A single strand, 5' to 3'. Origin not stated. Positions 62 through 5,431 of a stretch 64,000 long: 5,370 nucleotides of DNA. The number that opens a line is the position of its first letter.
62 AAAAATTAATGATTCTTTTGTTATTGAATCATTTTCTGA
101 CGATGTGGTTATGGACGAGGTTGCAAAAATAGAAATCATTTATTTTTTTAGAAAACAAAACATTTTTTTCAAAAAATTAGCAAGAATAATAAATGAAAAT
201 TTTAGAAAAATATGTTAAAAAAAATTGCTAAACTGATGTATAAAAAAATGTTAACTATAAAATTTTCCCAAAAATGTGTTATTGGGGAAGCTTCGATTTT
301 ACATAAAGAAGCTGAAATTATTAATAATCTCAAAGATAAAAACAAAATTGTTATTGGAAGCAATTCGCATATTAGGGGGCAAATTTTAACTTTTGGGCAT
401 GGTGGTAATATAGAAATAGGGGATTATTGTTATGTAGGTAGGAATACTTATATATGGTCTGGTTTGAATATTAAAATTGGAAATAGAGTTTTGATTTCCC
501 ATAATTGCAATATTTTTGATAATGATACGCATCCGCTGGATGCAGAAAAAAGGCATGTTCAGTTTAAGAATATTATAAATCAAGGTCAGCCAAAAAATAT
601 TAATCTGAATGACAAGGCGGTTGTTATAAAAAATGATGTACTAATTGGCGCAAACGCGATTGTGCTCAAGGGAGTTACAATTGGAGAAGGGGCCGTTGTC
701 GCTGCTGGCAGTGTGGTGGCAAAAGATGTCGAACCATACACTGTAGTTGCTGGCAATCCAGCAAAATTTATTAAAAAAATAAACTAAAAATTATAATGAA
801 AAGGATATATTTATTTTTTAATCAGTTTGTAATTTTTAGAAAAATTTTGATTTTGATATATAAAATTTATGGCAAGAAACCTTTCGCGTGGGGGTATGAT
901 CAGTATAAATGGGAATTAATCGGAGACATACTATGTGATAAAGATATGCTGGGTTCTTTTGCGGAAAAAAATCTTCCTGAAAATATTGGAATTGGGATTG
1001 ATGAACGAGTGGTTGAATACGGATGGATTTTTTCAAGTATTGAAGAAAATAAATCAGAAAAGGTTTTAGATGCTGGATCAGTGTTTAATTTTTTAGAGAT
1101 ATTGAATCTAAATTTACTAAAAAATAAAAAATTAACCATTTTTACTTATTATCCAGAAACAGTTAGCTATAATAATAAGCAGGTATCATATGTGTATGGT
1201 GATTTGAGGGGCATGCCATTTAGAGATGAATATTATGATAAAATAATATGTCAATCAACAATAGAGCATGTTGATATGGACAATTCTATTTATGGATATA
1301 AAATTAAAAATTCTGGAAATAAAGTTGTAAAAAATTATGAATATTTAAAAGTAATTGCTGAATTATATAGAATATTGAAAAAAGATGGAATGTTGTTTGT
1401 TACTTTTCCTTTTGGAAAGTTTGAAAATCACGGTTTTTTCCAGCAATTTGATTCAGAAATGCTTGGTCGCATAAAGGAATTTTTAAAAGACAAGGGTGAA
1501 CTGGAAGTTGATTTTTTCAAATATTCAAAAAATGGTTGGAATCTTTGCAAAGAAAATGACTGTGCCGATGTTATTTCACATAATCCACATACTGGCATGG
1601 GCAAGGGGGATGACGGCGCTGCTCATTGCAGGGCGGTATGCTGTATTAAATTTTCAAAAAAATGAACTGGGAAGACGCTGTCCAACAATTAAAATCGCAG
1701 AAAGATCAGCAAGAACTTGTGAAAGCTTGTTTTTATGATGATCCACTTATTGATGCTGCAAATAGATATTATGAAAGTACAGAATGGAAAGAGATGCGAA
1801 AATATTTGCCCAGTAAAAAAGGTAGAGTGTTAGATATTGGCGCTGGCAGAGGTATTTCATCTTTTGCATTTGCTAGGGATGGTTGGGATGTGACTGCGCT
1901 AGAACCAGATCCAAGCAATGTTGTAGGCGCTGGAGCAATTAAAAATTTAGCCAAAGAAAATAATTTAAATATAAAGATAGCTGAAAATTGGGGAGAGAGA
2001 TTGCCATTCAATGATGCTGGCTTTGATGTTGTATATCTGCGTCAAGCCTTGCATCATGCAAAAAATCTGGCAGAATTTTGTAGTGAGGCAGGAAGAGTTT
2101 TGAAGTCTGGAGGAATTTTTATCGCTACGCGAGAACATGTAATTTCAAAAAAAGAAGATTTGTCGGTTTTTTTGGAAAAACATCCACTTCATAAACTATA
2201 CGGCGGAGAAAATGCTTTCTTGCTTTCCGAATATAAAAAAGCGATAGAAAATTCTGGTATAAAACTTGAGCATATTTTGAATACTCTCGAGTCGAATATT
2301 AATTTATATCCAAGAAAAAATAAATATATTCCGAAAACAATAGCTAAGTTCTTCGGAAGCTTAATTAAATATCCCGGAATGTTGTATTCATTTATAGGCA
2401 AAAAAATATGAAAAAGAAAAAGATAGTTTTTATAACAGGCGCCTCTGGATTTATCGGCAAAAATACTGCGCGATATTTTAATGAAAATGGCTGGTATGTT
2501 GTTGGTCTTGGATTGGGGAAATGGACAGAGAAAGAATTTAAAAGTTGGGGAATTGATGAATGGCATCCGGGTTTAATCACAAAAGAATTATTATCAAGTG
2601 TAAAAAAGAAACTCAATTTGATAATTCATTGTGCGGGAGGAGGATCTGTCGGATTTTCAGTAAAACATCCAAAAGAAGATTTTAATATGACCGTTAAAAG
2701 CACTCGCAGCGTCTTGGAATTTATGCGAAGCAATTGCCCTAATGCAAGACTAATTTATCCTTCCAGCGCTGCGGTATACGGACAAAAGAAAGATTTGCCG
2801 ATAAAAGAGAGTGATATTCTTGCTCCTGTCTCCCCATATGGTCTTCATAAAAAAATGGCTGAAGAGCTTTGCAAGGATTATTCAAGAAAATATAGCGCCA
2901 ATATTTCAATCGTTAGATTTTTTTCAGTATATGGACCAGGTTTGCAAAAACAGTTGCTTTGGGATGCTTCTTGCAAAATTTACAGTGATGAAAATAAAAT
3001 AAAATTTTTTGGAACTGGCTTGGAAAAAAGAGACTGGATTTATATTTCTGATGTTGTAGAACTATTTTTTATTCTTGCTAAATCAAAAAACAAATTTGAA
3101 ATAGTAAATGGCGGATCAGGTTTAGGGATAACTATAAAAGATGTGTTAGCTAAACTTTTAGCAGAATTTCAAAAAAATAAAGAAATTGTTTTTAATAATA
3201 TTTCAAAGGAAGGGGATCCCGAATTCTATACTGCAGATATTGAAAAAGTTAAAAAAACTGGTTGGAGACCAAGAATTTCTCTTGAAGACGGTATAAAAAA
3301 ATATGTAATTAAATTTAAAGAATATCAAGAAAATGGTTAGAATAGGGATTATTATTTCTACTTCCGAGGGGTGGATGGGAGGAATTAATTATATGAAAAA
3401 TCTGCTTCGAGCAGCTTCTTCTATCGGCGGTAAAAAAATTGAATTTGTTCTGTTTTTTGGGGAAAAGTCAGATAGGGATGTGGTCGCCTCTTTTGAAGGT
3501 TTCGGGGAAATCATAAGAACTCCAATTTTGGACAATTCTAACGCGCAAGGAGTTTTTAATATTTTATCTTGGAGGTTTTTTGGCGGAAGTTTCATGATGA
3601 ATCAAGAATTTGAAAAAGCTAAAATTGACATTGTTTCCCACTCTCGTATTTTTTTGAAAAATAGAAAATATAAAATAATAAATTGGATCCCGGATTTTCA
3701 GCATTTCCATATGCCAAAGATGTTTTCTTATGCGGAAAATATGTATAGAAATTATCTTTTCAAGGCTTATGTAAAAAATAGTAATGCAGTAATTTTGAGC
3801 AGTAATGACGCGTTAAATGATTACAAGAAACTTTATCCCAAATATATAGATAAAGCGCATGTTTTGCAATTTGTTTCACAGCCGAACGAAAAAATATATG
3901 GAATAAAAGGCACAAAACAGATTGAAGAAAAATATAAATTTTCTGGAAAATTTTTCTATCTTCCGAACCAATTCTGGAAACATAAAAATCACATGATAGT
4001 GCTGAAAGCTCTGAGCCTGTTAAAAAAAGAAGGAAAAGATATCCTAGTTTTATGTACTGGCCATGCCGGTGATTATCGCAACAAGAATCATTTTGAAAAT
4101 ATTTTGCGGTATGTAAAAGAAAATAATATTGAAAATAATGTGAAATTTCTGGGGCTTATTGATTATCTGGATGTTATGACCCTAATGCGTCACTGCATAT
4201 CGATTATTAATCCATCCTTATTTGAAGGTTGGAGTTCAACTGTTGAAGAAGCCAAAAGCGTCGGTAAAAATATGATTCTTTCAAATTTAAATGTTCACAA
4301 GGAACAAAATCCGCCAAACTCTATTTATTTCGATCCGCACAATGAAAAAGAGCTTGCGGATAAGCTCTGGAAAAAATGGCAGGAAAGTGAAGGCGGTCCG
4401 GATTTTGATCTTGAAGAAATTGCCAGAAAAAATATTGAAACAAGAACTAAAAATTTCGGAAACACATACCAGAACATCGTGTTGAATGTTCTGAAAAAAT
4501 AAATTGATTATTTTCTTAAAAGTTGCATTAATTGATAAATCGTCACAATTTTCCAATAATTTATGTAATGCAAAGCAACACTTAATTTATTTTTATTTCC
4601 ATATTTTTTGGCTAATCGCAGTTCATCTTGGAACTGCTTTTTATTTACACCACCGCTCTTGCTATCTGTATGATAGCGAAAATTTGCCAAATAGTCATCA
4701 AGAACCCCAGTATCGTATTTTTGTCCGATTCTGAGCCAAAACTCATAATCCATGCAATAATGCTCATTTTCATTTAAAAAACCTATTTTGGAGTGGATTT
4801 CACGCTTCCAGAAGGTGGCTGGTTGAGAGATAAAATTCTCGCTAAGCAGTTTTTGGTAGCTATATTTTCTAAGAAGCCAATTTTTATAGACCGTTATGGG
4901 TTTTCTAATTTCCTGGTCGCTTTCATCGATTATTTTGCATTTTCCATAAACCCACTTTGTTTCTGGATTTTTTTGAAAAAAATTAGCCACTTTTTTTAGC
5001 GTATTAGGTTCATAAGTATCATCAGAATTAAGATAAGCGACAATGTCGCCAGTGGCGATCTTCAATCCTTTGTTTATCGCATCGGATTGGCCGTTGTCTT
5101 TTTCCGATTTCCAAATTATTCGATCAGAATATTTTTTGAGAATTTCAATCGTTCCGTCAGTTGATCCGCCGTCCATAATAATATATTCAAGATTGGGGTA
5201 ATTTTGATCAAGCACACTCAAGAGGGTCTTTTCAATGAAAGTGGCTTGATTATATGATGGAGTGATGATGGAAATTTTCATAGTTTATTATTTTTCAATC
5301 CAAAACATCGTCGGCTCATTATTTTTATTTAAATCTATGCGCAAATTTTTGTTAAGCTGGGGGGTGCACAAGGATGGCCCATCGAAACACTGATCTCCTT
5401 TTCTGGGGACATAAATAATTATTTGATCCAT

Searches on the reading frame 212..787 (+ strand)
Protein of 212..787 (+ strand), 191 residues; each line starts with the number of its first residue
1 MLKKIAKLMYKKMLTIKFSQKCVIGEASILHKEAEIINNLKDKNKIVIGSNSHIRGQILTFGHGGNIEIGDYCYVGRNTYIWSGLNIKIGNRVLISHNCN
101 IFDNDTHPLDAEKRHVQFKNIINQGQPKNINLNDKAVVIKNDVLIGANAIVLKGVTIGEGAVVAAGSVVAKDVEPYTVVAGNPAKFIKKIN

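Call 61: search_protein_families(library=pfam, proteins=[window:212-787:+], max_evalue=0.01)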
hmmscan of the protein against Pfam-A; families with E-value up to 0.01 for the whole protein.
window:212-787:+ (191 aa): 4 families
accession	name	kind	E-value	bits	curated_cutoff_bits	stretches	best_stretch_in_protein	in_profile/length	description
PF00132.30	Hexapep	-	3.3e-14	52.3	27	1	137-171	2-36/36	Bacterial transferase hexapeptide (six repeats)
PF14602.12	Hexapep_2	-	1.1e-09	38.3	27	1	137-169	2-32/34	Hexapeptide repeat of succinyl-transferase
PF25084.1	LbH_EIF2B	-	1.6e-05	25.3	54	0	137-173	62-97/105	EIF2B subunit epsilon LbH domain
PF21711.3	DCTN5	-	0.00073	19.7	40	0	69-109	87-136/182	Dynactin subunit 5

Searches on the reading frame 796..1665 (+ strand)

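Call 61: search_protein_families(library=pfam, proteins=[window:796-1665:+], max_evalue=0.01)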
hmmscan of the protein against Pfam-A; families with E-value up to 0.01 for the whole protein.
window:796-1665:+ (289 aa): 2 families
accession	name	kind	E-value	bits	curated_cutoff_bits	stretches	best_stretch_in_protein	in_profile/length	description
PF08241.18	Methyltransf_11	-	2.1e-07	31.9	21.2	1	126-202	39-95/95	Methyltransferase domain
PF13649.12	Methyltransf_25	-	0.0001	23.4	27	0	125-162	43-80/97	Methyltransferase domain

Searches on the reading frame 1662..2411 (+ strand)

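Call 61: search_protein_families(library=pfam, proteins=[window:1662-2411:+], max_evalue=0.01)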
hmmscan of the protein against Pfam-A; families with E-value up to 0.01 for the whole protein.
window:1662-2411:+ (249 aa): 11 families
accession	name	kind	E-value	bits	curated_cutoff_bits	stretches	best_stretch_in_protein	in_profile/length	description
PF08241.18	Methyltransf_11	-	1.9e-18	67.3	21.2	1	57-154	1-94/95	Methyltransferase domain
PF13649.12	Methyltransf_25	-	1.6e-14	54.8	27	1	56-151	1-97/97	Methyltransferase domain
PF13847.12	Methyltransf_31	-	4.9e-12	46.2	27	1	51-159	2-113/145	Methyltransferase domain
PF13489.12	Methyltransf_23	-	1.6e-11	44.7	27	1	43-154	10-115/164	Methyltransferase domain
PF08242.18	Methyltransf_12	-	2.3e-11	44.7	30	1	57-153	1-98/98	Methyltransferase domain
PF08003.17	Methyltransf_9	-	3.3e-05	23.5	23.8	1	39-155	101-217/315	Protein of unknown function (DUF1698)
PF01209.24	Ubie_methyltran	-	7.1e-05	22.7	20.1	1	52-155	46-151/233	ubiE/COQ5 methyltransferase family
PF05175.20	MTS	-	0.00046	20.3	23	1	48-162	26-145/170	Methyltransferase small domain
PF05148.21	Methyltransf_8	-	0.0013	19.1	27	1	112-173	114-172/219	Hypothetical methyltransferase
PF03848.20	TehB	-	0.0057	16.5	20.4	1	52-105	30-81/193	Tellurite resistance protein TehB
PF03141.22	Methyltransf_29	-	0.0069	15.5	23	1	51-166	116-229/506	Putative S-adenosyl-L-methionine-dependent methyltransferase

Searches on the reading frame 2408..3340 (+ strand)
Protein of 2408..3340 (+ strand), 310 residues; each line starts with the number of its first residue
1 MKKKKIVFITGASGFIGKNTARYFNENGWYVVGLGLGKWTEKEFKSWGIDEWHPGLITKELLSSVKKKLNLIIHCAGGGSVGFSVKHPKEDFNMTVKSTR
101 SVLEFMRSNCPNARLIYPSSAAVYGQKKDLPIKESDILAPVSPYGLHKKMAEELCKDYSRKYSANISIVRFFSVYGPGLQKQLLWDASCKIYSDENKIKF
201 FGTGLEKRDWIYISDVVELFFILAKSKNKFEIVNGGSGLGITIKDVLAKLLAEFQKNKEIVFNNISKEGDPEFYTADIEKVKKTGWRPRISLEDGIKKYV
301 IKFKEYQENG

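Call 61: search_protein_families(library=pfam, proteins=[window:2408-3340:+], max_evalue=0.01)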
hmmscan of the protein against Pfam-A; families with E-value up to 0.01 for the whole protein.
window:2408-3340:+ (310 aa): 6 families
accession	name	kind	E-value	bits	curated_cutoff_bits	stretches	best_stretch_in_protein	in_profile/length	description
PF01370.27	Epimerase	-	9.3e-44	150.1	20.9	1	7-234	1-238/240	NAD dependent epimerase/dehydratase family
PF16363.11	GDP_Man_Dehyd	-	1.1e-35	124.1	27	1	8-298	1-331/332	GDP-mannose 4,6 dehydratase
PF04321.23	RmlD_sub_bind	-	4.9e-11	42.7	27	1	7-177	3-154/287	RmlD substrate binding domain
PF01073.25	3Beta_HSD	-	4.9e-11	42.6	22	1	9-225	2-229/280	3-beta hydroxysteroid dehydrogenase/isomerase family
PF07993.18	NAD_binding_4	-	4.7e-07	29.7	20.1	1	59-176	79-209/258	Male sterility protein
PF00106.31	adh_short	-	0.0045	16.9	26.6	0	5-34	1-30/195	short chain dehydrogenase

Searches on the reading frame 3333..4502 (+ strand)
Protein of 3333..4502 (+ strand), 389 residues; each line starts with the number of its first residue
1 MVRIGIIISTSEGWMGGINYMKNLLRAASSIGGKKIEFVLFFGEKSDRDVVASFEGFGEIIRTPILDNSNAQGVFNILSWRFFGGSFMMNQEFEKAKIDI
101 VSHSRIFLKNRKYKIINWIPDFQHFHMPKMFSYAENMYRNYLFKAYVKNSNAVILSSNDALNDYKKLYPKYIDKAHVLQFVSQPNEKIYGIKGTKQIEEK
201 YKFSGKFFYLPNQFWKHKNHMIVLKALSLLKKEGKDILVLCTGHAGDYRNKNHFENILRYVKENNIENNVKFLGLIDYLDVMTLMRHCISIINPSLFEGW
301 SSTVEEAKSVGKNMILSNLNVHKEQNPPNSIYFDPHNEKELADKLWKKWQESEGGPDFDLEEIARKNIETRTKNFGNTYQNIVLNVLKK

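Call 61: search_protein_families(library=pfam, proteins=[window:3333-4502:+], max_evalue=0.01)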
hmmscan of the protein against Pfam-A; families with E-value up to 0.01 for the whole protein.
window:3333-4502:+ (389 aa): 2 families
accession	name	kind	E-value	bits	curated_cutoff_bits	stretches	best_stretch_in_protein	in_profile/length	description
PF00534.26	Glycos_transf_1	-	3.8e-16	59.5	26.4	1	206-345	16-152/172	Glycosyl transferases group 1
PF13692.12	Glyco_trans_1_4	-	3e-10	40.9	27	1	215-345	11-136/142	Glycosyl transferases group 1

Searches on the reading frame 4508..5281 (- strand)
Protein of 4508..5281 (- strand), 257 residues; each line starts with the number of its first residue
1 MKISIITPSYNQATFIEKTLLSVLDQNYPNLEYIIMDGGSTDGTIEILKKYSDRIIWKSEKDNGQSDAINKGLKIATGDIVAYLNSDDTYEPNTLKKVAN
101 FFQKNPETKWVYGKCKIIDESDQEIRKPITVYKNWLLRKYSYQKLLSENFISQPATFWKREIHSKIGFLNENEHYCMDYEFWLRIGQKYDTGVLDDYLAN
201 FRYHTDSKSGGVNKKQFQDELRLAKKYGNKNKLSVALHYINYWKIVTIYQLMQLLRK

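Call 10: search_protein_families(library=pfam, proteins=[window:4508-5281:-], max_evalue=0.001)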
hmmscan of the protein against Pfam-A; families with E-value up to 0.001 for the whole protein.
window:4508-5281:- (257 aa): 4 families
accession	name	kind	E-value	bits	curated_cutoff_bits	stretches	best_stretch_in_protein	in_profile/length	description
PF00535.33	Glycos_transf_2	-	2.1e-33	116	23.3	1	4-163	1-164/168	Glycosyl transferase family 2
PF10111.15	Glyco_tranf_2_2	-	7.2e-14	52.4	27.3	1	10-190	7-204/276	Glycosyltransferase like family 2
PF13641.12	Glyco_tranf_2_3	-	4.2e-10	40.5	27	1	3-107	3-115/230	Glycosyltransferase like family 2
PF13632.12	Glyco_trans_2_3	-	5.9e-07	29.9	27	1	80-246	1-152/198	Glycosyl transferase family group 2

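Call 86: search_protein_families(library=ncbifam, proteins=[window:4508-5281:-], max_evalue=0.00001)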
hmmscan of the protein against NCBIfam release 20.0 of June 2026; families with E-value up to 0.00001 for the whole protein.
window:4508-5281:- (257 aa): 20 families
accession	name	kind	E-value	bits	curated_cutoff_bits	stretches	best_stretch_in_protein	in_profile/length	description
NF047683.1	TeichurnBiosyTuaG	equivalog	3.1e-26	92.6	400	1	2-210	7-212/252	teichuronic acid biosynthesis protein TuaG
NF007482.0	PRK10073.1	equivalog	1.3e-17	63.8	423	1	2-100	7-108/334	glycosyltransferase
TIGR04283.1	glyco_like_mftF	equivalog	1e-16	61.2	182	1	3-194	1-178/221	TIGR04283 family arsenosugar biosynthesis glycosyltransferase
TIGR03937.1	PgaC_IcaA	equivalog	3.6e-16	59.1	422.3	1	2-118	46-166/407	poly-beta-1,6-N-acetyl-D-glucosamine synthase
NF053739.1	GlytfEpsEBac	equivalog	1.2e-15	57.3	450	1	2-122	2-127/265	glycosyltransferase EpsE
TIGR04009.1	wcaE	equivalog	3.6e-14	52.6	369.2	1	1-107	1-112/248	colanic acid biosynthesis glycosyltransferase WcaE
NF050050.1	ProtGlycPglI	equivalog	2.7e-12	46.7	500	1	2-119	3-123/306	GalNAc(5)-diNAcBac-PP-undecaprenol beta-1,3-glucosyltransferase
NF041875.1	EPS_EpsD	equivalog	2.7e-11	43.4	370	1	3-128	1-126/325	exopolysaccharide biosynthesis glycosyltransferase EpsD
NF038299.1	EPS_HpsN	equivalog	2.9e-11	42.9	425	1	2-114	2-118/317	hormogonium polysaccharide biosynthesis glycosyltransferase HpsN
TIGR03111.1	glyc2_xrt_Gpos1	hypoth_equivalog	9.7e-11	41.1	363.95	1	2-115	50-169/439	TIGR03111 family XrtG-associated glycosyltransferase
TIGR03965.1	mycofact_glyco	equivalog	2.7e-09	36.4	280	1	2-109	75-185/467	mycofactocin biosynthesis glycosyltransferase MftF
NF041394.1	GtaseAglG_Halo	equivalog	8.6e-09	35.1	440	1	1-104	1-109/304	glucosyl-dolichyl phosphate glucuronosyltransferase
NF038302.1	EPS_HpsE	equivalog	1.5e-08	34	300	1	2-108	2-117/307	hormogonium polysaccharide biosynthesis glycosyltransferase HpsE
TIGR04182.1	glyco_TIGR04182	equivalog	2.4e-08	33.7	325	1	3-98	2-93/293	S-layer glycoprotein N-glycosyltransferase AglJ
NF007453.0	PRK10018.1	equivalog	3.4e-08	33.5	382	1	3-191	8-195/280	colanic acid biosynthesis glycosyltransferase WcaA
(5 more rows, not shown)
